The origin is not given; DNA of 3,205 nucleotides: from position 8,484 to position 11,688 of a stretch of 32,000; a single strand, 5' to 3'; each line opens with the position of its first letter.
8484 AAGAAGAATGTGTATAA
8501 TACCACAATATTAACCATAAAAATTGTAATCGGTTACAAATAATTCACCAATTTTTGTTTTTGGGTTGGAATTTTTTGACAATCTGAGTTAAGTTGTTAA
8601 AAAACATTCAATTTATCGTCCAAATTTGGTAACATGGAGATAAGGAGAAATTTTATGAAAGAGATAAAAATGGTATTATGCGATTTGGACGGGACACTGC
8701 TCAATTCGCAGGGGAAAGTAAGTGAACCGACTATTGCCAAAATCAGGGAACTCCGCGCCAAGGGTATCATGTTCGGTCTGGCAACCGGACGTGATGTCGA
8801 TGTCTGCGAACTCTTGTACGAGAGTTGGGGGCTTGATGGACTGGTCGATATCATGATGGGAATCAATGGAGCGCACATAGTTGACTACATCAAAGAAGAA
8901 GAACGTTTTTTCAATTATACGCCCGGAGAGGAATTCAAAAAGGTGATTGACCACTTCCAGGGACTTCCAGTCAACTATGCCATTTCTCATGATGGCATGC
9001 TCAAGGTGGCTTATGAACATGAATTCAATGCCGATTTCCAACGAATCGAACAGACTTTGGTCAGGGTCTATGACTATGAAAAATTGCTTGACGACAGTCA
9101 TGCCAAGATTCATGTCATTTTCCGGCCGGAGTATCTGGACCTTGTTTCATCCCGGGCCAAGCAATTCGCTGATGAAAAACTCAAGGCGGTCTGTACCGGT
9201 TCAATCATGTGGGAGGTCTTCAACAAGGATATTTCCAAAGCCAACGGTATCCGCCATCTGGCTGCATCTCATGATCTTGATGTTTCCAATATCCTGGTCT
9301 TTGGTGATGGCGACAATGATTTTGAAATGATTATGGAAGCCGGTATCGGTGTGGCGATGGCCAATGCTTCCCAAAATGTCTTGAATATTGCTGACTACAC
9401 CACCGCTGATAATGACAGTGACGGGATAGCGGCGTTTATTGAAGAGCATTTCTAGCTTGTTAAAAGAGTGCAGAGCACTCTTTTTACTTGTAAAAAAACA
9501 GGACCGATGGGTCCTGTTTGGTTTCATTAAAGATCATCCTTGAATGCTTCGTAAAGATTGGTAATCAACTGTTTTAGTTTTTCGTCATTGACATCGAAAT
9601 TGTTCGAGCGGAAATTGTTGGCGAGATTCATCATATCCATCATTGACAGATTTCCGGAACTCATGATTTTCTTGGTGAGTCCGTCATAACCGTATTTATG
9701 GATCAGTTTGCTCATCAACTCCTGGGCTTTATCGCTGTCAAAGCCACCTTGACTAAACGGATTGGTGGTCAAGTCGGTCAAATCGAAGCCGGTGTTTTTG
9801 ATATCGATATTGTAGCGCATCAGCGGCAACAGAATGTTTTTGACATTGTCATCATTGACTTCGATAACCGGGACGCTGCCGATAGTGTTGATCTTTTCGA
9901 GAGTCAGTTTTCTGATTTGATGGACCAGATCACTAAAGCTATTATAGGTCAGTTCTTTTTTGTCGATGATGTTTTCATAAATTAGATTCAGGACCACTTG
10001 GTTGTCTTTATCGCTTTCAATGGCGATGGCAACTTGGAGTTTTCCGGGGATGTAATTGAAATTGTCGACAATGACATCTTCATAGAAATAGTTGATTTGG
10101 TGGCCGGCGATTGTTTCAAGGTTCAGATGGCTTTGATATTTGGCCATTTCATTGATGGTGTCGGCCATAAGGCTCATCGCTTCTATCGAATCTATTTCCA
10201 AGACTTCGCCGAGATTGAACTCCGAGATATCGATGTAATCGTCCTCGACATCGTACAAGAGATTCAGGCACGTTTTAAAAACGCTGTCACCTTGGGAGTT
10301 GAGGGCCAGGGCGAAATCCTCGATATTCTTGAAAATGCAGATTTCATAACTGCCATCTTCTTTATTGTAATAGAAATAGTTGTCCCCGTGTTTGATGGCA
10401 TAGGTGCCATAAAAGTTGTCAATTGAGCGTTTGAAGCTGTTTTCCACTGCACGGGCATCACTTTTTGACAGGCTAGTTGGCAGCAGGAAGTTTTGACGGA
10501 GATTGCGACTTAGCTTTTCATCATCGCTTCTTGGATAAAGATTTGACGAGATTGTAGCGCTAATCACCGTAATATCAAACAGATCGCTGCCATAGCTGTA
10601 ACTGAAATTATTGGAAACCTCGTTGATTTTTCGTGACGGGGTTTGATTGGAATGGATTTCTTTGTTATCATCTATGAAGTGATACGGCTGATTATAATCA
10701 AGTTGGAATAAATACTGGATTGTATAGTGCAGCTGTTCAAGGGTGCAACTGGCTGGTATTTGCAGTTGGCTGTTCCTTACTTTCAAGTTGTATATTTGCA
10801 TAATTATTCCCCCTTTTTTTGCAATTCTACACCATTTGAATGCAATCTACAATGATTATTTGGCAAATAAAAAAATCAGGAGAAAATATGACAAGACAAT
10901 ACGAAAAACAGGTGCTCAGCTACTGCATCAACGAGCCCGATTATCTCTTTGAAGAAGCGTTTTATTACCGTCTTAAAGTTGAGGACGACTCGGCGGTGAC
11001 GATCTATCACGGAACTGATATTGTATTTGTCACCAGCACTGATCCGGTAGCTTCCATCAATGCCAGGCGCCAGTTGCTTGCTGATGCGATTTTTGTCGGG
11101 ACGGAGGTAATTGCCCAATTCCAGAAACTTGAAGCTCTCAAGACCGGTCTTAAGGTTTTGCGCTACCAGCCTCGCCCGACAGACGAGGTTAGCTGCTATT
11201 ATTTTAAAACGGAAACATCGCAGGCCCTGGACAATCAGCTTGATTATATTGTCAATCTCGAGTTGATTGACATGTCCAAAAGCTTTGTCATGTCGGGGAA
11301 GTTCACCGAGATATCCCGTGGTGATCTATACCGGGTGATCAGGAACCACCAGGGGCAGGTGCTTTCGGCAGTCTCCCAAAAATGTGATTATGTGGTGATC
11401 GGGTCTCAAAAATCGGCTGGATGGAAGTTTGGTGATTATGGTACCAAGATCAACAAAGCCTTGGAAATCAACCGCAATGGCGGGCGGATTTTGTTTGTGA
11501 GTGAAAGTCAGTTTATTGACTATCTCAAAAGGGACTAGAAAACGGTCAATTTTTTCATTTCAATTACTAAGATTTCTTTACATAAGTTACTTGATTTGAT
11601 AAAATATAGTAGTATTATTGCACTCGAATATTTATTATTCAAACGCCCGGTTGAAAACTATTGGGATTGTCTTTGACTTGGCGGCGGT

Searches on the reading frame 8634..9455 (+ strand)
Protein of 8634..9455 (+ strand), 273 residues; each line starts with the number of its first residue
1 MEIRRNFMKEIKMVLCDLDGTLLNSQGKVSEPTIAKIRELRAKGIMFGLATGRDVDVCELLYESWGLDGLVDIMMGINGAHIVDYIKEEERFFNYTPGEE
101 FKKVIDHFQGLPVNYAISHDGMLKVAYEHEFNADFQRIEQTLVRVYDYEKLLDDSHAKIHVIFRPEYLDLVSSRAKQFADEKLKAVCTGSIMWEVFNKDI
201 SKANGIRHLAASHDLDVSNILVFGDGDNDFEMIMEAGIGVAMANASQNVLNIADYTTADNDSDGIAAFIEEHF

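Call 10: find_encoding_contigs(protein=window:8634-9455:+, flank=5000, max_places=10)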
Protein window:8634-9455:+ (273 aa): no gene with exactly this product is on record in the collection.

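Call 11: find_homologous_proteins(query=window:8634-9452:+)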
Query window:8634-9452:+ (273 aa): 626 proteins with E <= 0.001 among 1132 candidates; the best 120 are listed.
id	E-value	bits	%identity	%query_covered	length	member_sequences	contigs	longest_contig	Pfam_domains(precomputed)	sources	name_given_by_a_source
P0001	2.7e-174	596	100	97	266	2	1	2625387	PF08282.19,PF05116.20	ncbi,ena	-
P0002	1.1e-121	423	70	97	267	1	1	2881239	PF00702.33,PF08282.19,PF05116.20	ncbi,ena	-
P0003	7.4e-121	420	70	97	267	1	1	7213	PF00702.33,PF08282.19,PF05116.20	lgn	-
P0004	5.7e-117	408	68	97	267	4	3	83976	PF00702.33,PF08282.19,PF05116.20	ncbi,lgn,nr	ncbi:MAG: HAD family hydrolase [Erysipelotrichaceae bacterium]|nr:HAD family hydrolase [Erysipelotri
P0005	4.1e-115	402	66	96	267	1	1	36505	PF00702.33,PF08282.19,PF05116.20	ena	-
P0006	5.9e-60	221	41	97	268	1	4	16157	PF13419.13,PF00702.33,PF08282.19,PF05116.20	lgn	-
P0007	6.5e-60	221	41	97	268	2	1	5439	PF13419.13,PF00702.33,PF08282.19,PF05116.20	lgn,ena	-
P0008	7.1e-60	221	41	97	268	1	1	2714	PF13419.13,PF00702.33,PF08282.19,PF05116.20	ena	-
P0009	1.0e-59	220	41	97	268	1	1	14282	PF13419.13,PF00702.33,PF08282.19,PF05116.20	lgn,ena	-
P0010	1.0e-59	220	40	97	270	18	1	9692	PF08282.19,PF05116.20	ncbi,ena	-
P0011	1.6e-59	219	41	96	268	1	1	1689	PF13419.13,PF00702.33,PF08282.19,PF05116.20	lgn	-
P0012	2.3e-59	219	40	97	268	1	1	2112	PF13419.13,PF00702.33,PF08282.19,PF05116.20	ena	-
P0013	2.8e-59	219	40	97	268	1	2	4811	PF13419.13,PF00702.33,PF08282.19,PF05116.20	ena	-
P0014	3.0e-59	218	40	96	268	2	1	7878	PF13419.13,PF00702.33,PF08282.19,PF05116.20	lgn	-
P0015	3.4e-59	218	40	96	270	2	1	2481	PF00702.33,PF08282.19,PF05116.20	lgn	-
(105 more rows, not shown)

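Call 12: find_encoding_contigs(protein=P0001, flank=4000, max_places=4)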
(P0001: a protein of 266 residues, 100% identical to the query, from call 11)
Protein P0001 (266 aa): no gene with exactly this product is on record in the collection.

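Call 13: find_encoding_contigs(protein=P0002, flank=6000, max_places=4)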
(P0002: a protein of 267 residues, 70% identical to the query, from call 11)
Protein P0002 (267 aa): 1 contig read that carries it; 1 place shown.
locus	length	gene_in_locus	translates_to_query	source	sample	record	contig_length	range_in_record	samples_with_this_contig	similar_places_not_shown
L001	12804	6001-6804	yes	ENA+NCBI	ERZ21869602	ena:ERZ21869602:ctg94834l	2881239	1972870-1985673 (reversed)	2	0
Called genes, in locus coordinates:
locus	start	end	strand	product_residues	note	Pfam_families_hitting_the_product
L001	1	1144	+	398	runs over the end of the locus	PF00753:Lactamase_B, PF19583:ODP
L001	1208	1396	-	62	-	-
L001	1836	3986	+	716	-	PF03477:ATP-cone, PF13597:NRDD, PF01228:Gly_radical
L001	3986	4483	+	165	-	PF13353:Fer4_12, PF04055:Radical_SAM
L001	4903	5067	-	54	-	PF00301:Rubredoxin, PF21349:RUBY_RBDX (faint)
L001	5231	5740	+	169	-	PF08534:Redoxin, PF00578:AhpC-TSA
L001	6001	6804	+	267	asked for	PF00702:Hydrolase (weak), PF08282:Hydrolase_3, PF05116:S6PP (weak)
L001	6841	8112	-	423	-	-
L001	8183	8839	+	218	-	PF00533:BRCT (weak)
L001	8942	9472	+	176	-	PF02632:BioY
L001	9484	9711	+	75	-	PF00550:PP-binding, PF14573:PP-binding_2 (weak)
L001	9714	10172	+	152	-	PF13375:RnfC_N (faint), PF00364:Biotin_lipoyl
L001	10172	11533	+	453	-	PF00289:Biotin_carb_N, PF02222:ATP-grasp (weak), PF02786:CPSase_L_D2, PF07478:Dala_Dala_lig_C (weak), PF02785:Biotin_carb_C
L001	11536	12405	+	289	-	PF01039:Carboxyl_trans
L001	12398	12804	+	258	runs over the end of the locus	PF03255:ACCA, PF01039:Carboxyl_trans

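Call 14: find_encoding_contigs(protein=P0004, flank=6000, max_places=4)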
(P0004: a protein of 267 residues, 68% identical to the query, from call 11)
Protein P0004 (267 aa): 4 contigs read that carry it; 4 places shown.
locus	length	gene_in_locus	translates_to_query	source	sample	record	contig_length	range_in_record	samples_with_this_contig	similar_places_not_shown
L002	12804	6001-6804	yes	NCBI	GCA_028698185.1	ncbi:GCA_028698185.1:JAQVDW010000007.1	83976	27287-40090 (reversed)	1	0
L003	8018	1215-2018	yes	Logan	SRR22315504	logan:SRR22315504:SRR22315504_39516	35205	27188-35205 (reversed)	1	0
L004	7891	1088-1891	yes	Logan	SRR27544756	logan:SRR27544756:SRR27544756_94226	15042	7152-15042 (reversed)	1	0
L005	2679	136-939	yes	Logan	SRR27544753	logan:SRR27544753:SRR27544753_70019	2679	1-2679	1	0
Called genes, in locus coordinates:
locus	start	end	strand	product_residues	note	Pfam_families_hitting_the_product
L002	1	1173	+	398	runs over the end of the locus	PF00753:Lactamase_B, PF19583:ODP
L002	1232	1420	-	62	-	-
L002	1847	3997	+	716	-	PF03477:ATP-cone, PF13597:NRDD, PF01228:Gly_radical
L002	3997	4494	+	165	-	PF13353:Fer4_12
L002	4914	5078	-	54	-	PF00301:Rubredoxin, PF21349:RUBY_RBDX (faint)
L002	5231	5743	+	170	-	PF08534:Redoxin, PF00578:AhpC-TSA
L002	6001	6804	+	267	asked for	PF00702:Hydrolase (faint), PF08282:Hydrolase_3, PF05116:S6PP (weak)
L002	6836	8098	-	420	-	-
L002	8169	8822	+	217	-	PF00533:BRCT (weak)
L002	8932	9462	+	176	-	PF02632:BioY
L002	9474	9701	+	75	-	PF00550:PP-binding, PF14573:PP-binding_2 (weak)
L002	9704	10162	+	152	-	PF13375:RnfC_N (faint), PF00364:Biotin_lipoyl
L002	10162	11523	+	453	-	PF00289:Biotin_carb_N, PF02222:ATP-grasp (weak), PF02786:CPSase_L_D2, PF07478:Dala_Dala_lig_C, PF02785:Biotin_carb_C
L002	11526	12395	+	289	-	PF01039:Carboxyl_trans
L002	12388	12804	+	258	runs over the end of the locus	PF03255:ACCA, PF01039:Carboxyl_trans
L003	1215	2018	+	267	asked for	PF00702:Hydrolase (faint), PF08282:Hydrolase_3, PF05116:S6PP (weak)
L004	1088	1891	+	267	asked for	PF00702:Hydrolase (faint), PF08282:Hydrolase_3, PF05116:S6PP (weak)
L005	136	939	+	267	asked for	PF00702:Hydrolase (faint), PF08282:Hydrolase_3, PF05116:S6PP (weak)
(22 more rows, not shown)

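Call 18: find_encoding_contigs(protein=P0005, flank=6000, max_places=3)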
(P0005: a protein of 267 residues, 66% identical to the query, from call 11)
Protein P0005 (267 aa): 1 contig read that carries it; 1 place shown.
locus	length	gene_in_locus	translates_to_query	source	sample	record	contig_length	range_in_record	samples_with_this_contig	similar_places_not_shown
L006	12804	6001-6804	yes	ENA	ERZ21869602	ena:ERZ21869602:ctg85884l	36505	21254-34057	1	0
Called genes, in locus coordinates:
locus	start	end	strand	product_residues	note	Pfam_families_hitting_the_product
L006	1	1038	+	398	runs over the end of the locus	PF00753:Lactamase_B, PF19583:ODP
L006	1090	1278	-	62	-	-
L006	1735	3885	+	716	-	PF03477:ATP-cone, PF13597:NRDD, PF01228:Gly_radical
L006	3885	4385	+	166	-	PF13353:Fer4_12, PF04055:Radical_SAM (weak)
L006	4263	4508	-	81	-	-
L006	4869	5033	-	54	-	PF00301:Rubredoxin, PF21349:RUBY_RBDX (faint)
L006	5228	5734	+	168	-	PF00578:AhpC-TSA, PF08534:Redoxin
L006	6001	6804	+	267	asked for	PF00702:Hydrolase (weak), PF08282:Hydrolase_3, PF05116:S6PP (weak)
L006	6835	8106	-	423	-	-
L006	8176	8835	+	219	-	PF00533:BRCT (weak)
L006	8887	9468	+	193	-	PF02632:BioY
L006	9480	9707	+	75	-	PF00550:PP-binding, PF14573:PP-binding_2 (weak)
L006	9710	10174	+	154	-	PF13375:RnfC_N (weak), PF00364:Biotin_lipoyl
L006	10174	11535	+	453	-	PF00289:Biotin_carb_N, PF02222:ATP-grasp (weak), PF02786:CPSase_L_D2, PF07478:Dala_Dala_lig_C, PF02785:Biotin_carb_C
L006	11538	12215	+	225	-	PF01039:Carboxyl_trans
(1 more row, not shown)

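Call 19: find_encoding_contigs(protein=P0003, flank=6000, max_places=3)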
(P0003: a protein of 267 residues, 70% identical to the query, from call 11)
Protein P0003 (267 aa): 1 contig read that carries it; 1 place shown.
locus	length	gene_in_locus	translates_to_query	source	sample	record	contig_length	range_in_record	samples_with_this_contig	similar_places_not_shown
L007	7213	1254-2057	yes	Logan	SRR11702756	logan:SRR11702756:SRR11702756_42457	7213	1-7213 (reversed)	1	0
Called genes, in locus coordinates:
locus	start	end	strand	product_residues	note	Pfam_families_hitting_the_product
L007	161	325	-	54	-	PF00301:Rubredoxin, PF21349:RUBY_RBDX (faint)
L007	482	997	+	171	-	PF08534:Redoxin, PF00578:AhpC-TSA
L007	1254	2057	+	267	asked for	PF00702:Hydrolase (weak), PF08282:Hydrolase_3, PF05116:S6PP (weak)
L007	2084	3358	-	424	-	-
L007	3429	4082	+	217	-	PF00533:BRCT (weak)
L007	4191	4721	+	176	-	PF02632:BioY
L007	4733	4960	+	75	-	PF00550:PP-binding, PF14573:PP-binding_2 (weak)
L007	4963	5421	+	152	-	PF13375:RnfC_N (weak), PF00364:Biotin_lipoyl, PF25917:BSH_RND (faint)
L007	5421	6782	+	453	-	PF00289:Biotin_carb_N, PF02222:ATP-grasp (weak), PF02786:CPSase_L_D2, PF07478:Dala_Dala_lig_C, PF02785:Biotin_carb_C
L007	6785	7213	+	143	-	?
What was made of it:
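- On cis-regulatory leader / riboswitch: In relatives the next feature downstream is tpx on the opposite strand (calls 13, 14, 18, 19).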

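Call 26: find_homologous_proteins(query=L001:5231-5737:+)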
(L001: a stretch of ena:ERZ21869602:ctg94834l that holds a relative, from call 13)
Query L001:5231-5737:+ (169 aa): 5827 proteins with E <= 0.001 among 5890 candidates; the best 120 are listed.
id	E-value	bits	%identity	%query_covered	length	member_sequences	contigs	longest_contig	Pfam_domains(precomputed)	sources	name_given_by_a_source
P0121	1.0e-104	365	100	100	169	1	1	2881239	PF08534.17,PF00578.28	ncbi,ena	-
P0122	2.3e-91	322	86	100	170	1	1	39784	PF08534.17,PF00578.28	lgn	-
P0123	4.4e-90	318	83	100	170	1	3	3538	PF08534.17,PF00578.28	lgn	-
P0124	4.7e-90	317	86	100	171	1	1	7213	PF08534.17,PF00578.28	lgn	-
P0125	6.1e-90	317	86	99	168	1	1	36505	PF08534.17,PF00578.28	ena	-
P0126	2.5e-85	302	83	95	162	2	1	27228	PF08534.17,PF00578.28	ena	-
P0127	2.7e-75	270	78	92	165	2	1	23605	PF08534.17,PF00578.28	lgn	-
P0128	8.6e-75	268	75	98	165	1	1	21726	PF08534.17,PF00578.28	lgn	-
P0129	2.2e-73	263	75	96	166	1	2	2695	PF08534.17,PF00578.28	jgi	-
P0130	2.5e-73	263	71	97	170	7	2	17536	PF08534.17,PF00578.28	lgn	-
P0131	3.3e-73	263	77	93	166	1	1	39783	PF08534.17,PF00578.28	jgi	jgi:thioredoxin-dependent peroxiredoxin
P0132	3.6e-73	263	70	99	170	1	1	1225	PF08534.17,PF00578.28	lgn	-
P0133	1.3e-72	261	74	96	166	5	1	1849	PF08534.17,PF00578.28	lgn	-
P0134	1.7e-72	260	77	96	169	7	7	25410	PF08534.17,PF00578.28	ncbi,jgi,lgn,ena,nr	ncbi:MAG TPA: thiol peroxidase [Bacteroidales bacterium]|nr:thiol peroxidase [Bacteroidales bacteriu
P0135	1.8e-72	260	72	99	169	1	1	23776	PF08534.17,PF00578.28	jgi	jgi:thioredoxin-dependent peroxiredoxin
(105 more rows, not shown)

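Call 27: find_encoding_contigs(protein=P0122, flank=3000, max_places=3)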
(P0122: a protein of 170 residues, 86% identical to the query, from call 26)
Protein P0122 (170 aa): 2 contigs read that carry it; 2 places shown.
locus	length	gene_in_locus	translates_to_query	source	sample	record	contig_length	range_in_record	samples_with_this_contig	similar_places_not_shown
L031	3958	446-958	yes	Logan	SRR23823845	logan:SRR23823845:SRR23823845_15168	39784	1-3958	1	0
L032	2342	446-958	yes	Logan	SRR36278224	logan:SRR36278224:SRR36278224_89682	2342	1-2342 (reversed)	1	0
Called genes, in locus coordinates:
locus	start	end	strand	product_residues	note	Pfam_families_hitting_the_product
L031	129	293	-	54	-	PF00301:Rubredoxin, PF21349:RUBY_RBDX (faint)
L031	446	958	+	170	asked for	PF08534:Redoxin, PF00578:AhpC-TSA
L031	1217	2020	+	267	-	PF00702:Hydrolase (weak), PF08282:Hydrolase_3, PF05116:S6PP (weak)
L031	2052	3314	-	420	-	-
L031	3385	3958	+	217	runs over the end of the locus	PF00533:BRCT (weak)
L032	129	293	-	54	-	PF00301:Rubredoxin, PF21349:RUBY_RBDX (faint)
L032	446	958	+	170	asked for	PF08534:Redoxin, PF00578:AhpC-TSA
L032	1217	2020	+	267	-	PF00702:Hydrolase (weak), PF08282:Hydrolase_3, PF05116:S6PP (weak)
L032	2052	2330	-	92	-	-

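Call 28: find_encoding_contigs(protein=P0126, flank=3000, max_places=3)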
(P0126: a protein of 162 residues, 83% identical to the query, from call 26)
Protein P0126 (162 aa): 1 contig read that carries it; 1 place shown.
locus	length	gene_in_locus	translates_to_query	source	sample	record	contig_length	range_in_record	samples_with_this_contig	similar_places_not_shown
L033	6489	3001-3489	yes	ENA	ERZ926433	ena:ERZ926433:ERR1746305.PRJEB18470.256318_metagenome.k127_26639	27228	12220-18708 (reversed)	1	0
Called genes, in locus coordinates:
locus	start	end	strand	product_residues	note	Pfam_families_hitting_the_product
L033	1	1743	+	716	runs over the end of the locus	PF03477:ATP-cone, PF13597:NRDD, PF01228:Gly_radical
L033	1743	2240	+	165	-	PF13353:Fer4_12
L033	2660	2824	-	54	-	PF00301:Rubredoxin, PF21349:RUBY_RBDX (faint)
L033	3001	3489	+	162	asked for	PF00578:AhpC-TSA, PF08534:Redoxin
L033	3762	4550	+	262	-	PF00702:Hydrolase (faint), PF08282:Hydrolase_3, PF05116:S6PP (weak)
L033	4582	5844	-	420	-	-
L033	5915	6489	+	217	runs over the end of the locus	PF00533:BRCT (weak)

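Call 29: find_encoding_contigs(protein=P0127, flank=3000, max_places=3)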
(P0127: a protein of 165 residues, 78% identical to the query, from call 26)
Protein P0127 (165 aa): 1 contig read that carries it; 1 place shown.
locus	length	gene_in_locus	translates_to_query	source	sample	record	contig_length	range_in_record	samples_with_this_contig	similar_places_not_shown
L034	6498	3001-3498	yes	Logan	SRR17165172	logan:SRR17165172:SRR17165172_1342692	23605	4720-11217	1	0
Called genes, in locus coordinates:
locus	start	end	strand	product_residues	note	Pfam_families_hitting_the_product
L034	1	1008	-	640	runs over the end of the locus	PF08298:AAA_PrkA, PF06798:PrkA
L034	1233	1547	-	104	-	PF06865:Ppnp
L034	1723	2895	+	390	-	PF07690:MFS_1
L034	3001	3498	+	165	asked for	PF00578:AhpC-TSA, PF08534:Redoxin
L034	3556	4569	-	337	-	PF01297:ZnuA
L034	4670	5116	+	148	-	PF01475:FUR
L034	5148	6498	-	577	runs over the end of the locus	PF13687:DUF4153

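Call 34: list_cluster_members(proteins=[P0001, P0002])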
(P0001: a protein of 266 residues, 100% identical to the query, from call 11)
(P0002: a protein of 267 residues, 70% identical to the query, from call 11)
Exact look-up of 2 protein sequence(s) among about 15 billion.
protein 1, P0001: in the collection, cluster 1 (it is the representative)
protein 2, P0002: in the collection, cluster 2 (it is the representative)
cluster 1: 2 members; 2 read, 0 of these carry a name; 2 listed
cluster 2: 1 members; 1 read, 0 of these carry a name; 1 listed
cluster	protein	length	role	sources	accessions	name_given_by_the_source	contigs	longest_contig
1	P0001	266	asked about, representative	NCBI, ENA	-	-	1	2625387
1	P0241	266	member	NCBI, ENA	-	-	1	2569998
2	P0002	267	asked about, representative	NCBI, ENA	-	-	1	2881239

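Call 35: find_encoding_contigs(protein=P0241, flank=6000, max_places=3)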
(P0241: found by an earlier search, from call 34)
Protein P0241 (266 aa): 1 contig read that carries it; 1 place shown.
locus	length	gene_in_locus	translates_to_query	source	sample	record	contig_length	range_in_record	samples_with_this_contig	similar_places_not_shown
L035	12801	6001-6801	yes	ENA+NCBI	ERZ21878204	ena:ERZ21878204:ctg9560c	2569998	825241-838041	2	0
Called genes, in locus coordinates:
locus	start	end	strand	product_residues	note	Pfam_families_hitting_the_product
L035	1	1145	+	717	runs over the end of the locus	PF03477:ATP-cone, PF13597:NRDD, PF01228:Gly_radical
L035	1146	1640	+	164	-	PF13353:Fer4_12, PF04055:Radical_SAM (weak)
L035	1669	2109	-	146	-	PF01475:FUR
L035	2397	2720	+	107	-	PF04023:FeoA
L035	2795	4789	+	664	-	PF00009:GTP_EFTU (faint), PF01926:MMR_HSR1, PF02421:FeoB_N, PF09439:SRPRB (weak), PF07670:Gate, PF07664:FeoB_C, PF07670:Gate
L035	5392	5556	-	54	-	PF00301:Rubredoxin, PF21349:RUBY_RBDX (faint)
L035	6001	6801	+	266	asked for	PF05116:S6PP, PF08282:Hydrolase_3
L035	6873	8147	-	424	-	-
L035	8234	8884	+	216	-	PF00533:BRCT (faint)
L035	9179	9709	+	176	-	PF02632:BioY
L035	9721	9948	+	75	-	PF00550:PP-binding, PF14573:PP-binding_2 (weak)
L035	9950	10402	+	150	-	PF13375:RnfC_N (faint), PF00364:Biotin_lipoyl, PF25917:BSH_RND (weak)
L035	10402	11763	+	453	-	PF00289:Biotin_carb_N, PF02222:ATP-grasp, PF02786:CPSase_L_D2, PF07478:Dala_Dala_lig_C, PF02785:Biotin_carb_C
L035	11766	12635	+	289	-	PF01039:Carboxyl_trans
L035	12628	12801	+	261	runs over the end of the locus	PF03255:ACCA, PF01039:Carboxyl_trans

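Call 48: find_encoding_contigs(protein=P0123, flank=2500, max_places=4)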
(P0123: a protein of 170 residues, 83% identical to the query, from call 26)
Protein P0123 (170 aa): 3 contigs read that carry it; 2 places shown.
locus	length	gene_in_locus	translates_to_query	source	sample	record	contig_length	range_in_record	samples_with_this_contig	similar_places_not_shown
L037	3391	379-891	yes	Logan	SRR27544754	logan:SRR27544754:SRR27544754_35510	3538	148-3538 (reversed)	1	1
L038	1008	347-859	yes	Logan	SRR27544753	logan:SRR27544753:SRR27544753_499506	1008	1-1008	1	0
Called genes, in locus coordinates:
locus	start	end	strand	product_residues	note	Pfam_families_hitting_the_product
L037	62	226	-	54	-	PF00301:Rubredoxin, PF21349:RUBY_RBDX (faint)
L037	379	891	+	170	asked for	PF08534:Redoxin, PF00578:AhpC-TSA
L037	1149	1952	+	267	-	PF00702:Hydrolase (weak), PF08282:Hydrolase_3, PF05116:S6PP (weak)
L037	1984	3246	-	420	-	-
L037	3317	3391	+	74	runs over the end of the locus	?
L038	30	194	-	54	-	PF00301:Rubredoxin, PF21349:RUBY_RBDX (faint)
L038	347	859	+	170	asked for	PF08534:Redoxin, PF00578:AhpC-TSA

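Call 49: find_encoding_contigs(protein=P0128, flank=2500, max_places=3)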
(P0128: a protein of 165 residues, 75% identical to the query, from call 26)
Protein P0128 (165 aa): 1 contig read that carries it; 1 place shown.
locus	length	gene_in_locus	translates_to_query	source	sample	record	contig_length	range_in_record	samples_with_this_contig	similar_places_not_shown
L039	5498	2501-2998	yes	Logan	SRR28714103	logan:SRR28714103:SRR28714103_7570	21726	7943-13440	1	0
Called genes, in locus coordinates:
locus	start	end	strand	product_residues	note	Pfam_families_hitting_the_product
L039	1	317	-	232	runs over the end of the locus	PF01048:PNP_UDP_1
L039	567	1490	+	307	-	PF02729:OTCace_N, PF00185:OTCace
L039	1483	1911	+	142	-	PF01948:PyrI, PF02748:PyrI_C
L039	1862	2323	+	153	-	-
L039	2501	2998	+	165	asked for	PF00578:AhpC-TSA, PF08534:Redoxin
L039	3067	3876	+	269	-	PF05552:MS_channel_1st_1, PF00924:MS_channel_2nd, PF21082:MS_channel_3rd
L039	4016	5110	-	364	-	PF02424:ApbE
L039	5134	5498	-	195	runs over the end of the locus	PF00565:SNase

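Call 60: search_protein_families(library=pfam, proteins=[window:8655-9455:+], max_evalue=0.01)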
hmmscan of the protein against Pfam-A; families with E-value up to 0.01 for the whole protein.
window:8655-9455:+ (266 aa): 5 families
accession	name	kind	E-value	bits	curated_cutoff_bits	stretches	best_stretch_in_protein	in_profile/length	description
PF08282.18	Hydrolase_3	-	7.6e-54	183.5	20.9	1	7-262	1-255/255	haloacid dehalogenase-like hydrolase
PF05116.19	S6PP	-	1e-11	45.3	20.3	1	187-253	158-224/247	Sucrose-6F-phosphate phosphohydrolase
PF00702.32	Hydrolase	-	3.5e-05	24.7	26.4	1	4-230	1-191/191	haloacid dehalogenase-like hydrolase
PF12710.13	HAD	-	0.00014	22.8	27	0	179-225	138-187/189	haloacid dehalogenase-like hydrolase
PF13419.12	HAD_2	-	0.00018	22.1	23.8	0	161-235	98-177/178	Haloacid dehalogenase-like hydrolase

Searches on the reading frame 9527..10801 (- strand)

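Call 60: search_protein_families(library=pfam, proteins=[window:9527-10801:-], max_evalue=0.01)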
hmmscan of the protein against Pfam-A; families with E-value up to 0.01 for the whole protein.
window:9527-10801:- (424 aa): 1 family
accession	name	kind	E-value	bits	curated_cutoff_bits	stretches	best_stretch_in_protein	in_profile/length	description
PF07929.16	PRiA4_ORF3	-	0.0011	19.2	26.6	1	12-55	19-62/173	Plasmid pRiA4b ORF-3-like protein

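Call 61: search_protein_families(library=ncbifam, proteins=[window:9527-10801:-], max_evalue=0.001)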
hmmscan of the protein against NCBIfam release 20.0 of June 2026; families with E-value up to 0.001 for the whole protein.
window:9527-10801:- (424 aa): 0 families

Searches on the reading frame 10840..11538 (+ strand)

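Call 60: search_protein_families(library=pfam, proteins=[window:10840-11538:+], max_evalue=0.01)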
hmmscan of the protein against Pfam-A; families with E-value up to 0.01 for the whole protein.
window:10840-11538:+ (232 aa): 2 families
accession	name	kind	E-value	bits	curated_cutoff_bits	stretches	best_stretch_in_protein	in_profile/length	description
PF00533.33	BRCT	-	1.1e-05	26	21.3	1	147-201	9-52/78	BRCA1 C Terminus (BRCT) domain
PF00056.29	Ldh_1_N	-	0.005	17.3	27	0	128-188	18-76/141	lactate/malate dehydrogenase, NAD binding domain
